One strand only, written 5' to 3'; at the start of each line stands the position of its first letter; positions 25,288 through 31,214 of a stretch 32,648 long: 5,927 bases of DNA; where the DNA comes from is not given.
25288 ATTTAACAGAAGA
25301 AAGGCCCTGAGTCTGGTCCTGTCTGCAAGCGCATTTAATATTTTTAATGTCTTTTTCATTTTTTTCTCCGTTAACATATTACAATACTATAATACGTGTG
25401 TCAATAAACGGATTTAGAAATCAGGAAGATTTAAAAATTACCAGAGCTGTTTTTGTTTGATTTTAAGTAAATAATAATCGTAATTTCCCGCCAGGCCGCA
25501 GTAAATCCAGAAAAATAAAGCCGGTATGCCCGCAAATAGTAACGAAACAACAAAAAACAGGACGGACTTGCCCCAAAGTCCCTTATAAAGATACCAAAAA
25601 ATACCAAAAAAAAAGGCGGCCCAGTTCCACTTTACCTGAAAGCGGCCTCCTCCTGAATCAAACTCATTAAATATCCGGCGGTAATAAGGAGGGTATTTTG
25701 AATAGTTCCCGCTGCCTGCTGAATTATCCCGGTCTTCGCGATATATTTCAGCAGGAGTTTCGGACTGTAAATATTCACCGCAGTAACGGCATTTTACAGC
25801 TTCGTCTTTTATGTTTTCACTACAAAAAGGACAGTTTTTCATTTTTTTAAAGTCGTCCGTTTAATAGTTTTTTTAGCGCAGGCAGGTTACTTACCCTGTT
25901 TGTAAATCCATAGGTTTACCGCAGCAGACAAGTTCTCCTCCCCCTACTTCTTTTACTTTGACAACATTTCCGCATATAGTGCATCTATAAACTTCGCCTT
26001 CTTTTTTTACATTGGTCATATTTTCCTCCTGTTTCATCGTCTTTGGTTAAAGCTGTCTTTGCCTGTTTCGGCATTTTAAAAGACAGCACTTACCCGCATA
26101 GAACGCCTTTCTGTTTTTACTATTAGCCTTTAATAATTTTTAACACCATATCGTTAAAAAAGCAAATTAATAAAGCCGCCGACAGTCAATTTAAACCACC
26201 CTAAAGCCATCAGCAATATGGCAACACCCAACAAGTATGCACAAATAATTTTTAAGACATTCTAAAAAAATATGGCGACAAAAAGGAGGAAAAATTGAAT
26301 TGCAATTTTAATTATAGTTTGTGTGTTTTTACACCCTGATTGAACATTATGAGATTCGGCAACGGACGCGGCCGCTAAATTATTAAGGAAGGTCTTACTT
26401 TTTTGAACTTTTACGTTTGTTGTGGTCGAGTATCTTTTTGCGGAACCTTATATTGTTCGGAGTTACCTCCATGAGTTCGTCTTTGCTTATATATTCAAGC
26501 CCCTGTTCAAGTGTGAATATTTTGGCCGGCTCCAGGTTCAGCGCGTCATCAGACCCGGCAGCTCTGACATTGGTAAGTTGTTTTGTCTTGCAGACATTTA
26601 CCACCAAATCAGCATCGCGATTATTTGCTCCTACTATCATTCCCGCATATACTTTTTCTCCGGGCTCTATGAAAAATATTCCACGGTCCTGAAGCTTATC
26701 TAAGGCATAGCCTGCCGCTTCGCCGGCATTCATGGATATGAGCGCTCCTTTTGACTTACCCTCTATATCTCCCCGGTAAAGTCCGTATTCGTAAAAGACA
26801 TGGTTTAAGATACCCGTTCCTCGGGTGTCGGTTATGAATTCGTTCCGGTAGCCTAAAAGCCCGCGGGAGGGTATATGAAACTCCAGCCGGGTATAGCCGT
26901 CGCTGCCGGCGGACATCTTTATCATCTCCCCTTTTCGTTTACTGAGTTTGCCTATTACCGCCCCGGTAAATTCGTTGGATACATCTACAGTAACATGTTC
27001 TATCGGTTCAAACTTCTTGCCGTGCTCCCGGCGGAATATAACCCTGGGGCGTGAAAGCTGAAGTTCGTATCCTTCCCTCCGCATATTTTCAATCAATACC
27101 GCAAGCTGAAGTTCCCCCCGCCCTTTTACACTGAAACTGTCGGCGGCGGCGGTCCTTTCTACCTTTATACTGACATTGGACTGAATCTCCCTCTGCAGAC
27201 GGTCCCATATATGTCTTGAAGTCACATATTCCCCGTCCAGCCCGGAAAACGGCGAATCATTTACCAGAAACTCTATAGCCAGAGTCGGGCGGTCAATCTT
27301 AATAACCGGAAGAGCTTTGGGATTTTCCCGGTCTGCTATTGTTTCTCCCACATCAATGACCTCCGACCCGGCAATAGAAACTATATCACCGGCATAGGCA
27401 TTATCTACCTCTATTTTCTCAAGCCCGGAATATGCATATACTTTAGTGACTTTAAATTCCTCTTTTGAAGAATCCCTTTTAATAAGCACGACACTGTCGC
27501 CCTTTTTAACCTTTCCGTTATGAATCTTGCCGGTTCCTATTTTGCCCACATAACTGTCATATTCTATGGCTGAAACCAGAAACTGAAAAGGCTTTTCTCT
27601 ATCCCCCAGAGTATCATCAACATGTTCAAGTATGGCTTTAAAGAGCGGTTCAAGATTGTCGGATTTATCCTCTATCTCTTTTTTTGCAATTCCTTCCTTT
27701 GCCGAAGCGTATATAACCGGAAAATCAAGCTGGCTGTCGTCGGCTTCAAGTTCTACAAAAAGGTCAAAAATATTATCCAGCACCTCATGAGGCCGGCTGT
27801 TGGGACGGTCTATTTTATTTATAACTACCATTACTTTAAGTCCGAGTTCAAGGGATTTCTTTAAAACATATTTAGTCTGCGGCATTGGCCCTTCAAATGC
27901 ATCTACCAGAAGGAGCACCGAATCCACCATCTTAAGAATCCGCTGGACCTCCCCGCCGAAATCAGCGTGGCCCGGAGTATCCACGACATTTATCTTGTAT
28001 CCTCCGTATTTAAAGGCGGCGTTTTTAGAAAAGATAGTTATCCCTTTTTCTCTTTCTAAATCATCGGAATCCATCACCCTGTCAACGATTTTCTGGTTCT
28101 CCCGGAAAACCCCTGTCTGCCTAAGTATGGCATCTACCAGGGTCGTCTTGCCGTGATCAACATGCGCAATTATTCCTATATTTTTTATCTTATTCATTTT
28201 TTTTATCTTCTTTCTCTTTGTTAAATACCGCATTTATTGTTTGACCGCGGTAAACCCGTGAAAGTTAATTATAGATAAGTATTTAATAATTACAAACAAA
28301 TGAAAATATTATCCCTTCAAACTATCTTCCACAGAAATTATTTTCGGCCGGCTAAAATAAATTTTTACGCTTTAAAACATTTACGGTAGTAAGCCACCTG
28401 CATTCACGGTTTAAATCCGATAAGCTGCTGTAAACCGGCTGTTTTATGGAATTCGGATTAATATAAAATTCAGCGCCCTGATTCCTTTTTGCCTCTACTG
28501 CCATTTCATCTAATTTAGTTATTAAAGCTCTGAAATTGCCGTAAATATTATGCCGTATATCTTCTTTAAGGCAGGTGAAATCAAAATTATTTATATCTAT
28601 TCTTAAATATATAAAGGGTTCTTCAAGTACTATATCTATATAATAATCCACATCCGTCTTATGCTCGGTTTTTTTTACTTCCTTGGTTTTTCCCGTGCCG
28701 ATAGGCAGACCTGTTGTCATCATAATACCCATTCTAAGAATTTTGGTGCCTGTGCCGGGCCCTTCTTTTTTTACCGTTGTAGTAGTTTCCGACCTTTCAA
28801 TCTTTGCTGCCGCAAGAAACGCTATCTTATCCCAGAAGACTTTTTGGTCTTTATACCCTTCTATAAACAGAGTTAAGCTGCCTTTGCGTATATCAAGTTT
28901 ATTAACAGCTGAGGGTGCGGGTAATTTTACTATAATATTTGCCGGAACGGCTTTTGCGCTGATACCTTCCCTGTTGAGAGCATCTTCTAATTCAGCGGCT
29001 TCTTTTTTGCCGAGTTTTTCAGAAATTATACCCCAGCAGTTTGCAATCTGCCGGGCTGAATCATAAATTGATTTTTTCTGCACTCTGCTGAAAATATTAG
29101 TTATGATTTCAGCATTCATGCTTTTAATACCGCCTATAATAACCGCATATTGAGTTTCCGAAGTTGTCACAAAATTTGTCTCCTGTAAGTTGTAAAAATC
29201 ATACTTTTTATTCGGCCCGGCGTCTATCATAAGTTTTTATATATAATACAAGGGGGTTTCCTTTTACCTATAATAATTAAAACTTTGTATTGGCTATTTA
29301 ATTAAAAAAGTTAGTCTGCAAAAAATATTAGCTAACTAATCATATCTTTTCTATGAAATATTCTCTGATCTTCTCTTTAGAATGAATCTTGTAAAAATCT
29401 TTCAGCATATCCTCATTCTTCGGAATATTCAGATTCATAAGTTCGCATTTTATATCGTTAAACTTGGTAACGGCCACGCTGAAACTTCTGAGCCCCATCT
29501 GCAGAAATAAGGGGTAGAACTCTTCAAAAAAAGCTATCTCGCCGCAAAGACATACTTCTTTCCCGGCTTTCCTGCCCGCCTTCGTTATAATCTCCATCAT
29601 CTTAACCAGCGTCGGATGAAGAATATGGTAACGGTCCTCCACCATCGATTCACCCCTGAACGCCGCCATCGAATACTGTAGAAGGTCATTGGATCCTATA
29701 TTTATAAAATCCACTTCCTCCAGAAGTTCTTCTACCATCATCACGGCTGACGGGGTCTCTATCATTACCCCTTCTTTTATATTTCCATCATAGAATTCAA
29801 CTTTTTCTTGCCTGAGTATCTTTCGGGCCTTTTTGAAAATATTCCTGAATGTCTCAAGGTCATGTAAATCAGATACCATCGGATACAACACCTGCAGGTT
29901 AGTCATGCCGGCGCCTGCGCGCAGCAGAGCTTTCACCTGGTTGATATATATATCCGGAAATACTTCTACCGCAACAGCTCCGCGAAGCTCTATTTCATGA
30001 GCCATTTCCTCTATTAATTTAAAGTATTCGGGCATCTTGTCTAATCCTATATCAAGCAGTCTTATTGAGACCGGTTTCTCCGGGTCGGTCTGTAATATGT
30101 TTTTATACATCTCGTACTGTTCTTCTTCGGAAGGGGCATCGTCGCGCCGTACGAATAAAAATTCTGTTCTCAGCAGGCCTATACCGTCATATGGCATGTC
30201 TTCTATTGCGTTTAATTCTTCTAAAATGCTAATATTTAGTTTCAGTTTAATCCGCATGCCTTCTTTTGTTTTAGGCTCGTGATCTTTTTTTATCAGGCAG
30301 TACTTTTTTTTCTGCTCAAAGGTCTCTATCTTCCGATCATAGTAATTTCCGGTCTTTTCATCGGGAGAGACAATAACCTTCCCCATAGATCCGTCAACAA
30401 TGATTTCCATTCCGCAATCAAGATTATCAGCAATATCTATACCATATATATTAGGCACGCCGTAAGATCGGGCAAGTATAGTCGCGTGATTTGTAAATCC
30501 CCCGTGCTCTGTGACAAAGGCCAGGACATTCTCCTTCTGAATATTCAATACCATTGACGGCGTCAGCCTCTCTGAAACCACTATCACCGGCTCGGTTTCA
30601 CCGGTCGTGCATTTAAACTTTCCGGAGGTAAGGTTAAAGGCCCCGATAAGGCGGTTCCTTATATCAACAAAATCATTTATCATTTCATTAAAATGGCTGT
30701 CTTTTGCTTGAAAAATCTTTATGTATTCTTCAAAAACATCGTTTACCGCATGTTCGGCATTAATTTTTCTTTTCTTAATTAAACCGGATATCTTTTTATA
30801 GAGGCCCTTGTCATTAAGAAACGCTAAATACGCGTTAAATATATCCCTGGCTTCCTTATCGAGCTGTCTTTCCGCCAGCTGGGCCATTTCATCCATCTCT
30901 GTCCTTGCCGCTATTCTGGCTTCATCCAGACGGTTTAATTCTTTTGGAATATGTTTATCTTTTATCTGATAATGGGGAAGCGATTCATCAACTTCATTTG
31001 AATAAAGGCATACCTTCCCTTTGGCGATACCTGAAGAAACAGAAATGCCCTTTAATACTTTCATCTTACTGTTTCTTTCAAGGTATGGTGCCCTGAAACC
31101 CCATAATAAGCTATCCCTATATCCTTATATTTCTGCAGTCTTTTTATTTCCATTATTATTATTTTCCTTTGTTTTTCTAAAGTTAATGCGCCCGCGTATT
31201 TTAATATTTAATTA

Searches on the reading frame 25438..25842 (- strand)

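Call 82: search_protein_families(library=pfam, proteins=[window:25438-25842:-], max_evalue=0.001)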
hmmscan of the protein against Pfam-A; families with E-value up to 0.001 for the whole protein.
window:25438-25842:- (134 aa): 3 families
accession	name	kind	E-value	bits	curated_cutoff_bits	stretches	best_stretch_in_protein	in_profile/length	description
PF10947.13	DUF2628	-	1.4e-06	29.1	23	1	64-103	17-54/93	Protein of unknown function (DUF2628)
PF13248.11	Zn_ribbon_3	-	6.4e-05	22.7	27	1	1-23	2-24/26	zinc-ribbon domain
PF10571.15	UPF0547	-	0.00039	20.9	29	1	2-22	1-21/26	Uncharacterised protein family UPF0547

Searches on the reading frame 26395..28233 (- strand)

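Call 58: search_protein_families(library=pfam, proteins=[window:26395-28233:-], max_evalue=0.00001)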
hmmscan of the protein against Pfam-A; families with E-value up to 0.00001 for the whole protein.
window:26395-28233:- (612 aa): 6 families
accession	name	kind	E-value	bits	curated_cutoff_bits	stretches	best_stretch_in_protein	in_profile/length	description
PF00009.33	GTP_EFTU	-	1e-53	182.2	26.5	1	15-205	2-186/188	Elongation factor Tu GTP binding domain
PF21018.2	BipA_C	-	5e-46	155.4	23.8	1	495-603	1-109/110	TypA/BipA C-terminal domain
PF00679.30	EFG_C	-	6.5e-22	77.8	27.9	1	408-490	3-85/89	Elongation factor G C-terminus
PF22042.2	EF-G_D2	-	3.1e-13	50.1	27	1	215-300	1-82/84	Elongation factor G domain 2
PF03144.31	GTP_EFTU_D2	-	1.2e-12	48.5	30.3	1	230-300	1-73/73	Elongation factor Tu domain 2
PF01926.29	MMR_HSR1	-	3.3e-06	27.6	21.9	0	19-140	2-113/113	50S ribosome-binding GTPase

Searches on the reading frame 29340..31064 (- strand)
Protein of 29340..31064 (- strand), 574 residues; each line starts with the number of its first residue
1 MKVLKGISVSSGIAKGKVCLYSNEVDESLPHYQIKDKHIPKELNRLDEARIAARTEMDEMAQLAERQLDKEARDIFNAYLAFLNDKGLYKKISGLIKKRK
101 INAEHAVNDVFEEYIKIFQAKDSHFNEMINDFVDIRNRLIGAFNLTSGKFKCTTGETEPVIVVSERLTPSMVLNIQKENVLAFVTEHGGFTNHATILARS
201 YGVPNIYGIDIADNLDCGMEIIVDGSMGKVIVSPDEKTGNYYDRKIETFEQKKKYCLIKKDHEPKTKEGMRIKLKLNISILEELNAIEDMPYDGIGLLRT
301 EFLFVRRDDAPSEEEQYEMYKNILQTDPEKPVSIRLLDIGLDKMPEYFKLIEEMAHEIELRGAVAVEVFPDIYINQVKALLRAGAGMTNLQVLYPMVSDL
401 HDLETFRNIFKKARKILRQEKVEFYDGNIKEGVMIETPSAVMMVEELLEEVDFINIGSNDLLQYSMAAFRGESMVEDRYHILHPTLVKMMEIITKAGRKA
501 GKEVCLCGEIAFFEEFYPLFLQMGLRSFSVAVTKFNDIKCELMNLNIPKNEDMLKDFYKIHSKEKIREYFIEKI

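Call 58: search_protein_families(library=pfam, proteins=[window:29340-31064:-], max_evalue=0.00001)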
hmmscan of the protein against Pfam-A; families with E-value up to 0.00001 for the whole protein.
window:29340-31064:- (574 aa): 3 families
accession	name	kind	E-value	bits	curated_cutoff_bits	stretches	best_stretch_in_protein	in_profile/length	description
PF02896.24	PEP-utilizers_C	-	4.1e-70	236.7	22.8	1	260-545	8-291/293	PEP-utilising enzyme, PEP-binding domain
PF05524.18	PEP-utilisers_N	-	1.4e-26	93.5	24.4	1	5-123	1-115/121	PEP-utilising enzyme, N-terminal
PF00391.29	PEP-utilizers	-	1.7e-17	63.2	23.1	1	158-228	3-72/72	PEP-utilising enzyme, mobile domain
